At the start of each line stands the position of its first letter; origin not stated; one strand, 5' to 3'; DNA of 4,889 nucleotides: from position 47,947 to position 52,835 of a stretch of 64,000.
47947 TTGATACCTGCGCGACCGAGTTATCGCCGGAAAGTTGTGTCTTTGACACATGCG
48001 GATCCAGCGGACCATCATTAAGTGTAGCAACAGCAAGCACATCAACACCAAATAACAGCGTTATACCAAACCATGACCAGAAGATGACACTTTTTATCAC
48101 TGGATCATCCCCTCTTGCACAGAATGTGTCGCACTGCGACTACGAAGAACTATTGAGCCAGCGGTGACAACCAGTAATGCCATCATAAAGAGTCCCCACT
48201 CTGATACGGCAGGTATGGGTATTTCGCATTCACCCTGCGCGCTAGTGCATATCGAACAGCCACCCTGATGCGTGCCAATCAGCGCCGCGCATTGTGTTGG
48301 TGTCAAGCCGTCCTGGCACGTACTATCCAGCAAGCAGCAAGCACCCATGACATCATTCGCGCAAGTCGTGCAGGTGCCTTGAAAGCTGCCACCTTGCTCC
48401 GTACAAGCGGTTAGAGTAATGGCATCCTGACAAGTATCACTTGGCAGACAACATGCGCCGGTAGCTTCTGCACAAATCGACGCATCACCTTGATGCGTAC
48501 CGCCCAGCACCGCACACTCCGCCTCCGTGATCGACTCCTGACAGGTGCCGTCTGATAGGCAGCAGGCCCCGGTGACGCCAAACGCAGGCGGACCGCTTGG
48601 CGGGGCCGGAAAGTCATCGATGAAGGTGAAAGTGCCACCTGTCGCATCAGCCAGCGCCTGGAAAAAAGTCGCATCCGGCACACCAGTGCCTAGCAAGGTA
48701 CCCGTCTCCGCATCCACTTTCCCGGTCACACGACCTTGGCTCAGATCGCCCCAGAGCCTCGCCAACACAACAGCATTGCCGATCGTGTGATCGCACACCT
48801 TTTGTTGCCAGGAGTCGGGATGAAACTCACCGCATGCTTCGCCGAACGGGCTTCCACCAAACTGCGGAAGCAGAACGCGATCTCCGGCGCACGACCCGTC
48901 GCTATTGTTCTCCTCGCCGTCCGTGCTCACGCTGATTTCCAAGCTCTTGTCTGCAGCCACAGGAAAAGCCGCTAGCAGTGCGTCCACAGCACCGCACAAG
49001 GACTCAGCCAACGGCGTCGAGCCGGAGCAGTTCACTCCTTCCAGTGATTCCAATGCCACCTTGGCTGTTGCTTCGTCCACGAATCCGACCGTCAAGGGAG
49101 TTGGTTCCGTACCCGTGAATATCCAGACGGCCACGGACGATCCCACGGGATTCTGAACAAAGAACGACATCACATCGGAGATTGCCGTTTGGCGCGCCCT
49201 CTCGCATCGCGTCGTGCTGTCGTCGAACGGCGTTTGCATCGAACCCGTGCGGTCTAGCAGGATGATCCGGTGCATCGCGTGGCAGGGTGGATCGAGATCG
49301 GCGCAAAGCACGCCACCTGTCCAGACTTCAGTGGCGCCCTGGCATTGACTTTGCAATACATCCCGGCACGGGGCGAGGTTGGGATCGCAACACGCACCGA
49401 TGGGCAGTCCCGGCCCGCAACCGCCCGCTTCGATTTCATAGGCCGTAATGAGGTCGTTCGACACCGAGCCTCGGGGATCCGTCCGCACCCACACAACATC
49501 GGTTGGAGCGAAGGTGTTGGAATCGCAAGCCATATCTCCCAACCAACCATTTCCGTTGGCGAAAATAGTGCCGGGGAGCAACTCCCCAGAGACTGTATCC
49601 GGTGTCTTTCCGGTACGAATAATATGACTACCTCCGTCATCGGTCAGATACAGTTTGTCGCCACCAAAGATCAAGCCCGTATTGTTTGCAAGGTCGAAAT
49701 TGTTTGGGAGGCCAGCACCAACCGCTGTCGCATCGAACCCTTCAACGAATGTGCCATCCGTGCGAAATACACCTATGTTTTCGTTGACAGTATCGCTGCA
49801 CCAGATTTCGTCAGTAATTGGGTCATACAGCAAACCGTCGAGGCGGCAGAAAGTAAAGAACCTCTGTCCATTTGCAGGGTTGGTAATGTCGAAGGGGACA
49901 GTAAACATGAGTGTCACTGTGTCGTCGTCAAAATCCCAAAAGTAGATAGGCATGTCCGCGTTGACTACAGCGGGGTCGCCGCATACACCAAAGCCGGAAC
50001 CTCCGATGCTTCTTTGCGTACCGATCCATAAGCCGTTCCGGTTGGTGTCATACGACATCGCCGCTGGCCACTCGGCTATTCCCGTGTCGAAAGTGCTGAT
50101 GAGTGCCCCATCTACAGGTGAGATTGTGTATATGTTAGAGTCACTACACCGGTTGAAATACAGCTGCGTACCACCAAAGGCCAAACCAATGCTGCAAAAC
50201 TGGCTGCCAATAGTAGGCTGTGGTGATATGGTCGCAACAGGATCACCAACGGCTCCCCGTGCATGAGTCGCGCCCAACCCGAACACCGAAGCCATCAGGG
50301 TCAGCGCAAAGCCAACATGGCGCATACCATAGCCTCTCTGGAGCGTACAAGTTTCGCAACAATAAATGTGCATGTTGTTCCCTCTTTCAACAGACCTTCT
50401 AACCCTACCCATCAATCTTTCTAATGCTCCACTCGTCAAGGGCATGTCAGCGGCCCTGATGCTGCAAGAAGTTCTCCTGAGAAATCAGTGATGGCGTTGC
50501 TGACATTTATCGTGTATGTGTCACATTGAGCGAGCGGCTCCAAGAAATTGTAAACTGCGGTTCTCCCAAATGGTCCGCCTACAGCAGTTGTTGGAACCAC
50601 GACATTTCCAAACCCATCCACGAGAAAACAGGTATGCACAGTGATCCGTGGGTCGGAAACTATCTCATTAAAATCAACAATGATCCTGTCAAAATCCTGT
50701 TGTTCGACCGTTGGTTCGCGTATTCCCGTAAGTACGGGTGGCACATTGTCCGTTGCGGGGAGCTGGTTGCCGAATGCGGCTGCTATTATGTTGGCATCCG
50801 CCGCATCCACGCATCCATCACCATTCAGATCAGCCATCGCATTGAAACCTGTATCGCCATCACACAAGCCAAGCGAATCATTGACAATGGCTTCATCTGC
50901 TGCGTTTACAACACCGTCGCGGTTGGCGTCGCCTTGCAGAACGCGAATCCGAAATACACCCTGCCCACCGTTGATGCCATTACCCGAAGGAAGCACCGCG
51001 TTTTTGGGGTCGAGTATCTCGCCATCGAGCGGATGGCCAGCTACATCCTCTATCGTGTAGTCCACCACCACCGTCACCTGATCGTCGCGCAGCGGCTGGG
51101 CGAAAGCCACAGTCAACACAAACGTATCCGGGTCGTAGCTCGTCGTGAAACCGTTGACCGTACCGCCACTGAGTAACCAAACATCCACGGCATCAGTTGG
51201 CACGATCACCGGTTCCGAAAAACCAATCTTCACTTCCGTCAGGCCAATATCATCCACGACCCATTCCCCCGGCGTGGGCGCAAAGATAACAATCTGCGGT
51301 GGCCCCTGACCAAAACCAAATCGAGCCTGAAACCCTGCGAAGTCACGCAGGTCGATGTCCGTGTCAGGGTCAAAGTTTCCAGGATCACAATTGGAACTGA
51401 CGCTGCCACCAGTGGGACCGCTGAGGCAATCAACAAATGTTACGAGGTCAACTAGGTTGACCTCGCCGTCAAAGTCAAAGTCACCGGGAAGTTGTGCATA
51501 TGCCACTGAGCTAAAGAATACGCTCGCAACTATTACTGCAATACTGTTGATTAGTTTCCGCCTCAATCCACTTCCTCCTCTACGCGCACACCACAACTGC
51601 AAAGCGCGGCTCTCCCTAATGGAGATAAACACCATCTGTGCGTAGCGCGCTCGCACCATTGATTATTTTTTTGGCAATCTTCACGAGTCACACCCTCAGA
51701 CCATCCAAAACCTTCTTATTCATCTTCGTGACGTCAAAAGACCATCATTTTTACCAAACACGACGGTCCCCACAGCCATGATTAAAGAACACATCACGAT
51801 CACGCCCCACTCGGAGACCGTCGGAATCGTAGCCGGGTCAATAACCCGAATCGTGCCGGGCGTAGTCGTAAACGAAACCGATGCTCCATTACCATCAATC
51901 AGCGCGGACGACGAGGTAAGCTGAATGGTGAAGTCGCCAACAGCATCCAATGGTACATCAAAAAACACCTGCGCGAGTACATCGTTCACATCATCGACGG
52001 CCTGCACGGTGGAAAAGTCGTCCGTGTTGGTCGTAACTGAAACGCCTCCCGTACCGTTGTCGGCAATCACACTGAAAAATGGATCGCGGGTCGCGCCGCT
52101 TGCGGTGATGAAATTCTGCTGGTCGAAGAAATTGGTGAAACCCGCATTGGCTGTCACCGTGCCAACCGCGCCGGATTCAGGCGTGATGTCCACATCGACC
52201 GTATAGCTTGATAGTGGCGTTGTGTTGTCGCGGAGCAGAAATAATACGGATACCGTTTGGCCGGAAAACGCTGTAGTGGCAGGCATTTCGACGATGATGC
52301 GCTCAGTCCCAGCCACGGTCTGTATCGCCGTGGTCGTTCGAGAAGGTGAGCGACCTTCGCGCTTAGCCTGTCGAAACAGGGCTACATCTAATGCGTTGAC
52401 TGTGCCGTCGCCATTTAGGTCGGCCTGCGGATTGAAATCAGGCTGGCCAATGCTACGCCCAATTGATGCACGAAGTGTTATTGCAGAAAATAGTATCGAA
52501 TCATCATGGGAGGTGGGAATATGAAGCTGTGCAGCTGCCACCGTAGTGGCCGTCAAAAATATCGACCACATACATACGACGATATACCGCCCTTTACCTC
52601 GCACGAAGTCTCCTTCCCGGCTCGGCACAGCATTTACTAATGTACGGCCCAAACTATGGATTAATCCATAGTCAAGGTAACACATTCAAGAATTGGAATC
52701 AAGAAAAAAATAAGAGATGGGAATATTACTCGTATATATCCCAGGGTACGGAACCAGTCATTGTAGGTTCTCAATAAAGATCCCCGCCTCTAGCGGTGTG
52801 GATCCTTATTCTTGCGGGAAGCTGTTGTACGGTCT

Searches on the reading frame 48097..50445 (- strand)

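Call 11: search_protein_families(library=pfam, proteins=[window:48097-50445:-], max_evalue=0.001)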
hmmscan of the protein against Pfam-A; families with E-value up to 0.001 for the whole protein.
window:48097-50445:- (782 aa): 1 family
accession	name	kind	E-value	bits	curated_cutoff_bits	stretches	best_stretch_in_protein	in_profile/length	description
PF13519.12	VWA_2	-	0.00061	20.8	27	0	394-491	2-90/107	von Willebrand factor type A domain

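Call 62: search_protein_families(library=ncbifam, proteins=[window:48097-50445:-], max_evalue=0.01)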
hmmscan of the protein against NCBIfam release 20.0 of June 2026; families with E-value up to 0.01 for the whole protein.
window:48097-50445:- (782 aa): 0 families

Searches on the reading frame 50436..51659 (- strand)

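Call 11: search_protein_families(library=pfam, proteins=[window:50436-51659:-], max_evalue=0.001)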
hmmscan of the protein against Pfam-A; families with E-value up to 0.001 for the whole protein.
window:50436-51659:- (407 aa): 2 families
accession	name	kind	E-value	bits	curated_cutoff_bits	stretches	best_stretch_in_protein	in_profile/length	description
PF13205.12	Big_5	-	5.4e-10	40.4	23.6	1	304-399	1-96/105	Bacterial Ig-like domain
PF00404.24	Dockerin_1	-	8.9e-10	39.1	22.9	1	243-293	2-53/57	Dockerin type I domain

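Call 62: search_protein_families(library=ncbifam, proteins=[window:50436-51659:-], max_evalue=0.01)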
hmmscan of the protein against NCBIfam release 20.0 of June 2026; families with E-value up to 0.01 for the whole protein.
window:50436-51659:- (407 aa): 0 families

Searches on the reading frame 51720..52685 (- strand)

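Call 11: search_protein_families(library=pfam, proteins=[window:51720-52685:-], max_evalue=0.001)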
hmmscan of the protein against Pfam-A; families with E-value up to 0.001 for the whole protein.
window:51720-52685:- (321 aa): 1 family
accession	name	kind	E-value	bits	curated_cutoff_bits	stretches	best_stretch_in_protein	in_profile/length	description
PF00404.24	Dockerin_1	-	0.00023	21.7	22.9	1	88-106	2-20/57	Dockerin type I domain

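Call 62: search_protein_families(library=ncbifam, proteins=[window:51720-52685:-], max_evalue=0.01)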
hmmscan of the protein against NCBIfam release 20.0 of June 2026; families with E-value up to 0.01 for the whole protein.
window:51720-52685:- (321 aa): 1 family
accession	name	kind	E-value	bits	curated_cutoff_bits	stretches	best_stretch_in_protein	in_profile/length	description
NF033207.2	midcut_by_XrtH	subfamily_domain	0.00059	19.9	45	1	256-309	13-59/175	midcut-by-XrtH protein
